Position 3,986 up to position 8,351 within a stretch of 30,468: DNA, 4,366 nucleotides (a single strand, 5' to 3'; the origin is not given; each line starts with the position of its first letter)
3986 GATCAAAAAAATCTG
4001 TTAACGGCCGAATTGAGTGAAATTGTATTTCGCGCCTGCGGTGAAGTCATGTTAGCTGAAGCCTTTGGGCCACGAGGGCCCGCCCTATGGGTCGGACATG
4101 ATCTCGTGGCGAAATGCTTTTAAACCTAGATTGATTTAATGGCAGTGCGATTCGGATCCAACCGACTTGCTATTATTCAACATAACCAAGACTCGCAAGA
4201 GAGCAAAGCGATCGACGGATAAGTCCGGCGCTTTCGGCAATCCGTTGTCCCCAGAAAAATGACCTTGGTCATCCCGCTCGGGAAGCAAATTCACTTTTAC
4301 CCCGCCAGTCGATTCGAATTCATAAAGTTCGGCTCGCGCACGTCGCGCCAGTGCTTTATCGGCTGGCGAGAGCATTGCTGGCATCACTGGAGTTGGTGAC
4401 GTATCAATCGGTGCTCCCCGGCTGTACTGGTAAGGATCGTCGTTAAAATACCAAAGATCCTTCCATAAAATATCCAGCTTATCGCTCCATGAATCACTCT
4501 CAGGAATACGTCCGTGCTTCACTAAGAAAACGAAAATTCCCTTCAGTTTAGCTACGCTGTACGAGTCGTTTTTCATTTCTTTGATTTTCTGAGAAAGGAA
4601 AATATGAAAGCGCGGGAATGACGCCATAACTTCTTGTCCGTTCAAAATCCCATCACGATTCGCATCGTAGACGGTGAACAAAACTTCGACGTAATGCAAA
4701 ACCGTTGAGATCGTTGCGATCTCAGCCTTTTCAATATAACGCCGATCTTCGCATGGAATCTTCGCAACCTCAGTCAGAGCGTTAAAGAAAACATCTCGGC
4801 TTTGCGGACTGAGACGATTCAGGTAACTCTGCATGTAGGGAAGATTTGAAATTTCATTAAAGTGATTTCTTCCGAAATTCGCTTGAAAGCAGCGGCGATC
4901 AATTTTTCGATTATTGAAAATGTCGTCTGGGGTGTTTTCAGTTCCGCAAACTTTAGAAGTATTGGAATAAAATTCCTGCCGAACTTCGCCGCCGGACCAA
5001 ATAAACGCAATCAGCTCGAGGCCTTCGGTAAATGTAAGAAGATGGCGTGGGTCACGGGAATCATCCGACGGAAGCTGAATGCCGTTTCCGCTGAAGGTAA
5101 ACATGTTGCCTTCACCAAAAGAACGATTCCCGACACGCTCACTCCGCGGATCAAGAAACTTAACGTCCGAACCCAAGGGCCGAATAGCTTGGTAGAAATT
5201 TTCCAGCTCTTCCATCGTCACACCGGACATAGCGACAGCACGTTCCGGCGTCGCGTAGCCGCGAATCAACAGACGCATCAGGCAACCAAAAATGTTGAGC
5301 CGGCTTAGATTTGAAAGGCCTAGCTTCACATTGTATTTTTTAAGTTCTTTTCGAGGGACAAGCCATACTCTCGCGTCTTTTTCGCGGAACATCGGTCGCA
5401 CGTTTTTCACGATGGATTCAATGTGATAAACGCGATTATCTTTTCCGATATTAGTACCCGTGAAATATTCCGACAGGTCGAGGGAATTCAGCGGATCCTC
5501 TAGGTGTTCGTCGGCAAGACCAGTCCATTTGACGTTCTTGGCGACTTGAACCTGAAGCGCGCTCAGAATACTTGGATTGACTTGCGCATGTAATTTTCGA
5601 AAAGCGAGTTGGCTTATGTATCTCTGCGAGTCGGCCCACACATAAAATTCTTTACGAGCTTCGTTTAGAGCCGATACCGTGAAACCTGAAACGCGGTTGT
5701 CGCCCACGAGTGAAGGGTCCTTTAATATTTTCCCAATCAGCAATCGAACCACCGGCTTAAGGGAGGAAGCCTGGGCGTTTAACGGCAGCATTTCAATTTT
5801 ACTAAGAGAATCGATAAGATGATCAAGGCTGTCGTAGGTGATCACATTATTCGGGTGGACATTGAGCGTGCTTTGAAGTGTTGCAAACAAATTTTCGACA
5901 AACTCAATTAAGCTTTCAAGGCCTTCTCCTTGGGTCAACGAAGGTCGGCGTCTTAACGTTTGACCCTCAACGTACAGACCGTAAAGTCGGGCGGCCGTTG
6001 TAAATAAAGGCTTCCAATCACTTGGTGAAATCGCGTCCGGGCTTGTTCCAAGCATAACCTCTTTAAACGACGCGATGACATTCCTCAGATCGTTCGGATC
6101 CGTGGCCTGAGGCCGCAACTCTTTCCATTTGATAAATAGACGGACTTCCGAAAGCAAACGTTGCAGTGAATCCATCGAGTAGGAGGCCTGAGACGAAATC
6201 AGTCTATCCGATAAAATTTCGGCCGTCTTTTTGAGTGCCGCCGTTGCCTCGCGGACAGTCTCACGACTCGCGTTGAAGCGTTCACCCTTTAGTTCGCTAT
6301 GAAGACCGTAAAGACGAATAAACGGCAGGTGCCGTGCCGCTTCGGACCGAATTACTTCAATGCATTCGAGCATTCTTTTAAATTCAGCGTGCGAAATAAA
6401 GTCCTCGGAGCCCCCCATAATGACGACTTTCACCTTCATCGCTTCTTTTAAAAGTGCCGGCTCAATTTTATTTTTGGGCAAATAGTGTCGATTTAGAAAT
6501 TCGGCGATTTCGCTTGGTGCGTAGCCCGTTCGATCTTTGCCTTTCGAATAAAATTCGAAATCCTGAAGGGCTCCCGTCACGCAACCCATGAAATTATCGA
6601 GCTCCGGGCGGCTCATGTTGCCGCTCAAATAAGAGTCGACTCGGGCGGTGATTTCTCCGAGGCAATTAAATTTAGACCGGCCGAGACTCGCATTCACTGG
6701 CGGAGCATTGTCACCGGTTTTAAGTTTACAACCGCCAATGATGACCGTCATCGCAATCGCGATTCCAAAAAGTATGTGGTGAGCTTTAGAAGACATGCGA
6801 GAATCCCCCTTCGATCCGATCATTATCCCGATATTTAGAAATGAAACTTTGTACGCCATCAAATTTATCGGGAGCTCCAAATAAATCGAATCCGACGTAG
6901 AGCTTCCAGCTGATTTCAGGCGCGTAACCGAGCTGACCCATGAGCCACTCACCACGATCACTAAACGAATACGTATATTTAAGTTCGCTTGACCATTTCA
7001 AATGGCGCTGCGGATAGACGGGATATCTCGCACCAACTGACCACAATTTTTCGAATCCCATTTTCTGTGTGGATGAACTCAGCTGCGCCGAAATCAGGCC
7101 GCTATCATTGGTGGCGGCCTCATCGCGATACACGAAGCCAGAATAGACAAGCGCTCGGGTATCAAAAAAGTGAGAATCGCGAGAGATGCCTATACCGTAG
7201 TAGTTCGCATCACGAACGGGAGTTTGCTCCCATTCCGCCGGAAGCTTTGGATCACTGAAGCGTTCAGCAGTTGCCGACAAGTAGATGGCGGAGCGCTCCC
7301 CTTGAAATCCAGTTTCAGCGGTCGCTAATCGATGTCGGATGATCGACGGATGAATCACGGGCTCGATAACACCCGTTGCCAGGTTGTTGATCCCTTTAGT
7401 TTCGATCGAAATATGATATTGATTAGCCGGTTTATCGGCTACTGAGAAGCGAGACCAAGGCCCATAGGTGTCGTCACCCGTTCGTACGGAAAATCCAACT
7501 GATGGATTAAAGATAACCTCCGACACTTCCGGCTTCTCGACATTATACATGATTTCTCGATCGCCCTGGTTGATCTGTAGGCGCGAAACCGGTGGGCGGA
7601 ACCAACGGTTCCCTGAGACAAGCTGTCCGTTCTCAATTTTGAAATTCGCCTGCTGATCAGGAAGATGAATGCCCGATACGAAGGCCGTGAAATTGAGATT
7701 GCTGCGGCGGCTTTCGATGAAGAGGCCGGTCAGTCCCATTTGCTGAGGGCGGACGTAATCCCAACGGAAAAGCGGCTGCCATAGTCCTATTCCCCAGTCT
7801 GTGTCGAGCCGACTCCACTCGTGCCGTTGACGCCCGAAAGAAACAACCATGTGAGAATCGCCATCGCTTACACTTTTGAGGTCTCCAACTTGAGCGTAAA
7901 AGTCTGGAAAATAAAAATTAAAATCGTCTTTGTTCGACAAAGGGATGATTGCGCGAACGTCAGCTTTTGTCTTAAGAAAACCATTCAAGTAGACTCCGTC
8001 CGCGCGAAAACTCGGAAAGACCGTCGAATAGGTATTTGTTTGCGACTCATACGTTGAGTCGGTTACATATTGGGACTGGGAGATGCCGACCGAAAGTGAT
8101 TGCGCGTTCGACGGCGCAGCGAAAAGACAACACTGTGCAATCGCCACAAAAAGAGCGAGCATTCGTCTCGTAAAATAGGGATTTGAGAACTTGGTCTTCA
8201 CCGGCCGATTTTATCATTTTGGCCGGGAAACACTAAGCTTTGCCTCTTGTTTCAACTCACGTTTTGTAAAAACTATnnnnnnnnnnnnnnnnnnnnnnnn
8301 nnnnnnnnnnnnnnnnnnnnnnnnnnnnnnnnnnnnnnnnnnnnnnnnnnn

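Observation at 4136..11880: Tandemly duplicated beta-barrel + large lipoprotein module: candidate undescribed outer-membrane system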

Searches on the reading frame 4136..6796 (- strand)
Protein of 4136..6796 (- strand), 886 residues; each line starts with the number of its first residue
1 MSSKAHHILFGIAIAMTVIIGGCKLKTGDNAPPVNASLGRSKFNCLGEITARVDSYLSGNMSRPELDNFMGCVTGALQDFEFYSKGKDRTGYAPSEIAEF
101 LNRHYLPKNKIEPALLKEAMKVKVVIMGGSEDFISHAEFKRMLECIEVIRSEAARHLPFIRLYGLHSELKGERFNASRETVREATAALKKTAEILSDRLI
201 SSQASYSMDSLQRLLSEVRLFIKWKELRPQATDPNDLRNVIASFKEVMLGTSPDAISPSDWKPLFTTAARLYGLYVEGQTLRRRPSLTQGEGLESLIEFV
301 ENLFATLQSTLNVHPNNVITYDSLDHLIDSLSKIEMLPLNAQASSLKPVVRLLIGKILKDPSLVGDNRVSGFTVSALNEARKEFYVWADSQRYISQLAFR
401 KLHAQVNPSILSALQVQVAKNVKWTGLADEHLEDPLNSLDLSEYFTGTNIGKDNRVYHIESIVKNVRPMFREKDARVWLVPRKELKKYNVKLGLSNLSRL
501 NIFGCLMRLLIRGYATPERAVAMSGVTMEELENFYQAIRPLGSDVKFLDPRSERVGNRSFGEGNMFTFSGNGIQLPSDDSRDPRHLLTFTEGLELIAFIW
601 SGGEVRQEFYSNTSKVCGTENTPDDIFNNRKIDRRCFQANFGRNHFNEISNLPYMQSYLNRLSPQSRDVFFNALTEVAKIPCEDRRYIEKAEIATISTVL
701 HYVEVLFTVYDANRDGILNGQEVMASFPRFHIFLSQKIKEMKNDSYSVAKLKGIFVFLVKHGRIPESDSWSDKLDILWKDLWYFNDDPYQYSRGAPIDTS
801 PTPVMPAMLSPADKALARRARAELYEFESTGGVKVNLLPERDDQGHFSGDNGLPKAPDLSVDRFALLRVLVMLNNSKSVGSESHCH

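Call 4: search_protein_families(library=pfam, proteins=[window:4136-6796:-], max_evalue=1)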
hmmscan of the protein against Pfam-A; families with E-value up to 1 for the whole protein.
window:4136-6796:- (886 aa): 2 families
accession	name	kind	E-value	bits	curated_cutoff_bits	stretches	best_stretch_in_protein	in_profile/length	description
PF00036.39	EF-hand_1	-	0.025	14.6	25.4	1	704-724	3-23/29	EF hand domain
PF13405.12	EF-hand_6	-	0.035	14.3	25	0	705-725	4-24/30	EF-hand domain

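Call 5: search_protein_families(library=ncbifam, proteins=[window:4136-6796:-], max_evalue=1)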
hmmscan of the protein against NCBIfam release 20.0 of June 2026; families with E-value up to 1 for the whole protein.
window:4136-6796:- (886 aa): 0 families

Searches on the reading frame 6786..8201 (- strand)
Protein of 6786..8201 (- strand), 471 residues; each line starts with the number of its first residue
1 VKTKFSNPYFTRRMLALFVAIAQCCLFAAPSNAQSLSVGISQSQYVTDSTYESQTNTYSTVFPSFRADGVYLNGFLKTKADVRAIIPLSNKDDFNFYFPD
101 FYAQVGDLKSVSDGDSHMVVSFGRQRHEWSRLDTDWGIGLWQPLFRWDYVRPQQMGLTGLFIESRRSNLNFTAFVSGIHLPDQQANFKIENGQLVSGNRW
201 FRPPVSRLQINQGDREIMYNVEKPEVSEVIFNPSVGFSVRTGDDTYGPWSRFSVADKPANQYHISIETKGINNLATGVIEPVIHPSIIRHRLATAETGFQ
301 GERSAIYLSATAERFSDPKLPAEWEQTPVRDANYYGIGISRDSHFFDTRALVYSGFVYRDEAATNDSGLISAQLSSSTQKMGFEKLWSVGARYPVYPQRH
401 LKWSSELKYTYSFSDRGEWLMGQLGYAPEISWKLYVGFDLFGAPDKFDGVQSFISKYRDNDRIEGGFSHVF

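Call 4: search_protein_families(library=pfam, proteins=[window:6786-8201:-], max_evalue=1)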
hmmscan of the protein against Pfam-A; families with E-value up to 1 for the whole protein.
window:6786-8201:- (471 aa): 0 families

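Call 5: search_protein_families(library=ncbifam, proteins=[window:6786-8201:-], max_evalue=1)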
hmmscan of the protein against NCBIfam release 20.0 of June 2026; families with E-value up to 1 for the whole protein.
window:6786-8201:- (471 aa): 1 family
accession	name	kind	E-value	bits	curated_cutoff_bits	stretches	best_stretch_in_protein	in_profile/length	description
TIGR00187.1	ribE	equivalog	0.018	14.2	156.6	1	19-98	42-125/207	riboflavin synthase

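Call 9: find_homologous_proteins(query=window:6786-8201:-)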
Query window:6786-8201:- (471 aa): 14 proteins with E <= 0.001 among 4779 candidates.
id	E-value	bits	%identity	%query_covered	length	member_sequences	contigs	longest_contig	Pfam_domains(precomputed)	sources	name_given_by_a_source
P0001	0.0e+0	1063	100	97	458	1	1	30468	-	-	-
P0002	5.2e-274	927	81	100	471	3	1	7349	-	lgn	-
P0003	4.3e-233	792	70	99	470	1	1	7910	-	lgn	-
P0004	7.9e-230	782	69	99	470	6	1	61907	-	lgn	-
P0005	1.3e-158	547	53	93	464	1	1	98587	-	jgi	jgi:hypothetical protein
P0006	1.1e-147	511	49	94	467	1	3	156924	-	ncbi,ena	ncbi:MAG: hypothetical protein AABZ31_06505 [Bdellovibrionota bacterium]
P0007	8.8e-139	481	49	93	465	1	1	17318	-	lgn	-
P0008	2.9e-129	450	45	98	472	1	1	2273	-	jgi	jgi:hypothetical protein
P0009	3.0e-88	315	36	98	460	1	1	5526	-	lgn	-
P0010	2.0e-80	289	35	93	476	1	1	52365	-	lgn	-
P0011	2.5e-79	285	37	96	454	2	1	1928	-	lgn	-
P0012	3.0e-75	272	34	92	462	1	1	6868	-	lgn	-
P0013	9.9e-75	270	35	94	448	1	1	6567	-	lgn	-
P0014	9.7e-69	250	31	94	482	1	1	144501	-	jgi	jgi:hypothetical protein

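Call 17: find_encoding_contigs(protein=P0006, flank=10000, max_places=3)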
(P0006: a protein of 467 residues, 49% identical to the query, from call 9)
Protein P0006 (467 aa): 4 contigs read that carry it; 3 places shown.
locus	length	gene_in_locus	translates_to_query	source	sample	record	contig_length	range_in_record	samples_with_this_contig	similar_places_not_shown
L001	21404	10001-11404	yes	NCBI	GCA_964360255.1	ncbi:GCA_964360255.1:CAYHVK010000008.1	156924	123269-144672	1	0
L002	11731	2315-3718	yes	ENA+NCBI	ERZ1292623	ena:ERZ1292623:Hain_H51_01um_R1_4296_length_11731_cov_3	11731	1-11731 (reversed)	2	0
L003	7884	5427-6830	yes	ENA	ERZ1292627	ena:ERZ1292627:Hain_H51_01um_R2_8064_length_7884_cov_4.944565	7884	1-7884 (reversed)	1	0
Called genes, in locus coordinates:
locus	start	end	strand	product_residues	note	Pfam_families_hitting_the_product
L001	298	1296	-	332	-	PF00268:Ribonuc_red_sm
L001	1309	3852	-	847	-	PF03477:ATP-cone, PF00317:Ribonuc_red_lgN, PF02867:Ribonuc_red_lgC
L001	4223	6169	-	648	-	PF16177:ACAS_N, PF00501:AMP-binding, PF13193:AMP-binding_C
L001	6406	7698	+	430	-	-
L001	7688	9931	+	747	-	-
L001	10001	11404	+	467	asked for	-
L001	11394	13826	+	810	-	-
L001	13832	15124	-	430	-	PF22046:FabMG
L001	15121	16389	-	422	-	PF04413:Glycos_transf_N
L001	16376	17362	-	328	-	PF01075:Glyco_transf_9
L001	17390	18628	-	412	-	PF07238:PilZ (weak)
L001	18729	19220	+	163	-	PF14539:DUF4442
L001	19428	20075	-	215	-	PF13489:Methyltransf_23, PF08242:Methyltransf_12 (weak), PF08241:Methyltransf_11 (weak)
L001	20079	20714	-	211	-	-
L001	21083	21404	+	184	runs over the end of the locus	PF03929:PepSY_TM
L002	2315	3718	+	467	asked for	-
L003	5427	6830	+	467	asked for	-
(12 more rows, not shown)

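Call 22: predict_structure(alignment_id=A1)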
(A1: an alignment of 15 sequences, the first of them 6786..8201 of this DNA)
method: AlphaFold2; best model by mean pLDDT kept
length: 471 residues; sequences in the alignment: 15
mean_pLDDT: 83.5   pTM: 0.80
mean pLDDT of the five models: 83.5, 83.3, 81.9, 81.5, 74.8
residues with pLDDT >= 90: 211; 70-90: 186; 50-70: 56; < 50: 18
segments of 3 or more residues with pLDDT < 50: 1-6, 26-31
pLDDT, mean of each block of 10 residues (from residue 1): 46 66 48 81 85 81 91 87 88 85 85 72 95 91 89 93 90 95 84 82 72 74 88 95 88 96 80 71 88 97 94 89 77 95 81 95 59 54 91 76 90 94 91 93 83 86 93 85
secondary structure, 60 per line:
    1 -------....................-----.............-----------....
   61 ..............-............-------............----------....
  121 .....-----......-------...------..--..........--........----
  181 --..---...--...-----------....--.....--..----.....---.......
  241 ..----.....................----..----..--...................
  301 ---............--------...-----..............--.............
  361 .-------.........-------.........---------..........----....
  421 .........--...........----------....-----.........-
elements in order: H8-27 E33-45 E57-71 E76-87 E95-106 E117-125 H131-136 E144-146 E157-166 E169-176 E188-190 E193-195 E207-210 E213-217 H226-230 E234-242 E247-267 E282-300 E304-315 E324-326 E332-345 E348-361 H369-377 E385-393 E403-412 E417-429 E432-442 H453-456 E462-470

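Call 29: search_protein_representatives(alignment_id=A1)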
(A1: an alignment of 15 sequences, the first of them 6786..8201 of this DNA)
Query: 15 sequences, 463 profile positions. Proteins with E-value up to 0.001 (for the whole library): 986; up to 1e-10: 870; up to 1e-30: 636. The best 150 are listed.
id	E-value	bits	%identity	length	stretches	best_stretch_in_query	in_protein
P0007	2.2e-191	653.3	-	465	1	2-463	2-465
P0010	7.6e-177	605.3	-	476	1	14-463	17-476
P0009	2.9e-173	593.5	-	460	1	4-463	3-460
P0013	3.1e-169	580.3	-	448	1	15-463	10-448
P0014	8.6e-166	568.9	-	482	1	14-463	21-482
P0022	9.3e-163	558.9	-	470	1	9-463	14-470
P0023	1.2e-152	525.5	-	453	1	24-463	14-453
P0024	7.3e-146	503.2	-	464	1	11-463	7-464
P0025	2.0e-135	468.8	-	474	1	8-463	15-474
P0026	1.5e-129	449.4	-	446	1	31-463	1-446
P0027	1.6e-124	432.8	-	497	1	24-463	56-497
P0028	1.7e-124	432.7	-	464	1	15-463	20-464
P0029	1.3e-123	429.8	-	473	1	12-463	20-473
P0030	5.0e-122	424.6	-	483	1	24-463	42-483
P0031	2.6e-121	422.2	-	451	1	24-463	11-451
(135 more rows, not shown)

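Call 30: search_solved_structures(query=A1, max_evalue=10)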
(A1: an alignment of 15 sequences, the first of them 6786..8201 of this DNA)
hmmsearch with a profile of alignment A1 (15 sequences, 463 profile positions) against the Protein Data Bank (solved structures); distinct sequences matched with E-value up to 10: 0.

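Call 53: find_related_loci(query=A1, collection=genome_contigs, flank=4000)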
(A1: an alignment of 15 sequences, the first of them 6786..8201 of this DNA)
Query A1 (471 aa) in genome_contigs; peptide patterns used: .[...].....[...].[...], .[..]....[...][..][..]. (x = any residue, [..] = any of these).
59 stretches matched a pattern; 34 encode a relative of the query (tblastn E <= 1e-3); 34 distinct loci.
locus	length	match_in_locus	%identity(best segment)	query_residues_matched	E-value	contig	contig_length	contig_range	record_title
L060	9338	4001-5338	49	28-471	4e-152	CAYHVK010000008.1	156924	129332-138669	MAG TPA_asm: uncultured Pseudobdellovibrionaceae bacterium isolate ERP119705_co17_1025 genome assembly, contig: NODE_37_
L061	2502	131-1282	36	84-471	1e-78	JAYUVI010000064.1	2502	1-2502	MAG: Bdellovibrionales bacterium isolate GL124_DN_metabinner_1 GL124_DN_metabinner_1_63, whole genome shotgun sequence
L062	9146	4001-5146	35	84-471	2e-69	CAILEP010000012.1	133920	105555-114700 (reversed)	MAG: uncultured Bdellovibrionales bacterium isolate VK3_bin-0444 genome assembly, contig: bin-0444:12/35, whole genome s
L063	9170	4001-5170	33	79-471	2e-65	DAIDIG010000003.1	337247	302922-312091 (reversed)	MAG TPA_asm: Bdellovibrionales bacterium isolate clean15 NODE_3_length_337247_cov_5.750369, whole genome shotgun sequenc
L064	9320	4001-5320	34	31-471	2e-64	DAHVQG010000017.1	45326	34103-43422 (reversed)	MAG TPA_asm: Bdellovibrionales bacterium isolate clean60 NODE_17_length_45326_cov_8.465822, whole genome shotgun sequenc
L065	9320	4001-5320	31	34-471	6e-64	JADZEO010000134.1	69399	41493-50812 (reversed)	MAG: Bdellovibrionales bacterium isolate SJ826 c_000001295916, whole genome shotgun sequence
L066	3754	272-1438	32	88-471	2e-55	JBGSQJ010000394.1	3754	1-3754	MAG: Bdellovibrionales bacterium isolate JTS-AC328 k141_3902983, whole genome shotgun sequence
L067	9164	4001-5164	30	80-471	6e-55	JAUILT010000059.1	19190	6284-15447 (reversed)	MAG: Bdellovibrionia bacterium isolate Co_bin.56 NODE_16060_length_19190_cov_1.035409, whole genome shotgun sequence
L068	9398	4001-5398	29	15-471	2e-54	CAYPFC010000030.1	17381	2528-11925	MAG TPA_asm: uncultured Pseudobdellovibrionaceae bacterium isolate binchicken_co179_51 genome assembly, contig: NODE_663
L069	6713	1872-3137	30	43-471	6e-54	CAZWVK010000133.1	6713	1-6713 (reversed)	MAG TPA_asm: uncultured Pseudobdellovibrionaceae bacterium isolate SRP304446_co1_112 genome assembly, contig: NODE_8048_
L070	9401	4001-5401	30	7-471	4e-53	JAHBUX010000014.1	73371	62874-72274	MAG: Bdellovibrionales bacterium isolate ACE_BDE2 BDE2_14, whole genome shotgun sequence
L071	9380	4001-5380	30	14-471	9e-53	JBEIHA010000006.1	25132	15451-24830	MAG: Pseudobdellovibrionaceae bacterium isolate Sample-102-S76-bin-178 Sample_102_S76-bin_178-k141_1095205, whole genome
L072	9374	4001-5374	28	17-471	5e-52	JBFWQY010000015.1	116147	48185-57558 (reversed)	MAG: Bdellovibrionales bacterium isolate CA_2019_TPBF_194 NODE_1502_length_116147_cov_11.200543_TPBF, whole genome shotg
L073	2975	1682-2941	28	14-424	2e-45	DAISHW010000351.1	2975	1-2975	MAG TPA_asm: Bdellovibrionales bacterium isolate CTOTU2297 NODE_17525_length_2975_cov_3.159589, whole genome shotgun seq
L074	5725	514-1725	30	75-471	2e-45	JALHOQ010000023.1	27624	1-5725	MAG: Bdellovibrionales bacterium isolate bin.161 c_000000007505, whole genome shotgun sequence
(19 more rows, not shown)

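Call 71: fold_search(model_id=the predicted structure, library=pdb)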
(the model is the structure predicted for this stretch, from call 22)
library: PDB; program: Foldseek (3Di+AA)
matches with E <= 10: 877; with E <= 0.001: 246
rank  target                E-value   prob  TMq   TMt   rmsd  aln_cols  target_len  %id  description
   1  8q2o                  6.4e-10  1.00  0.51  0.52   9.0       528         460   12  Structure of alginate transporter AlgE from P. aeruginosa PAO1 by using Se-MAG for the the lipid cubic phase crystalliza (released 2024-05-15)
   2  8bys_A                8.6e-10  1.00  0.41  0.55  10.7       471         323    7  Outer membrane attachment porin OmpM1 from Veillonella parvula, native (released 2023-11-08)
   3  8pz4                  1.0e-09  1.00  0.51  0.52   9.0       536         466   12  Structure of alginate transporter, AlgE, solved at wavelength 2.755 A (released 2023-10-25)
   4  4b61_B                1.2e-09  1.00  0.49  0.52  10.8       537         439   12  In meso structure of alginate transporter, AlgE, from Pseudomoas aeruginosa, PAO1. Crystal form 3. (released 2013-07-17)
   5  7acg                  3.1e-09  1.00  0.52  0.53  10.3       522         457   12  In meso structure of the alginate exporter, AlgE, from Pseudomonas aeruginosa in 9.8 monoacylglycerol (released 2020-12-16)
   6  8rqp                  4.7e-09  1.00  0.52  0.53   8.8       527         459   12  In meso structure of the alginate exporter, AlgE, from Pseudomonas aeruginosa in 7.10 monoacylglycerol (released 2024-04-03)
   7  8bym_A                5.7e-09  1.00  0.42  0.57   9.3       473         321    8  Outer membrane attachment porin OmpM1 from Veillonella parvula (released 2023-11-08)
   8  3rbh_C                7.0e-09  1.00  0.50  0.56  10.3       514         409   10  Structure of alginate export protein AlgE from Pseudomonas aeruginosa (released 2011-07-27)
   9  4xnk                  7.4e-09  1.00  0.51  0.56   9.8       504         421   12  X-ray structure of AlgE1 (released 2015-06-03)
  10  5d5d                  7.8e-09  1.00  0.50  0.57   9.0       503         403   10  In meso in situ serial X-ray crystallography structure of AlgE at 100 K (released 2016-01-13)
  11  9a32_MODEL_1_A        8.6e-09  1.00  0.38  0.47  14.7       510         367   11  Model of E. coli OmpC by in-cell photo-crosslinking MS and deep learning (released 2023-02-24)
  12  5ldv                  9.1e-09  1.00  0.42  0.48  10.0       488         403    9  Crystal Structures of MOMP from Campylobacter jejuni (released 2016-10-26)
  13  3rbh_A                1.0e-08  1.00  0.52  0.56   9.5       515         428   12  Structure of alginate export protein AlgE from Pseudomonas aeruginosa (released 2011-07-27)
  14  8byt_A                1.1e-08  1.00  0.42  0.59   8.7       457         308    7  Outer membrane attachment porin OmpM1 from Veillonella parvula, C3 symmetry (released 2023-11-08)
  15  3rbh_D                1.1e-08  1.00  0.50  0.57   8.7       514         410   11  Structure of alginate export protein AlgE from Pseudomonas aeruginosa (released 2011-07-27)
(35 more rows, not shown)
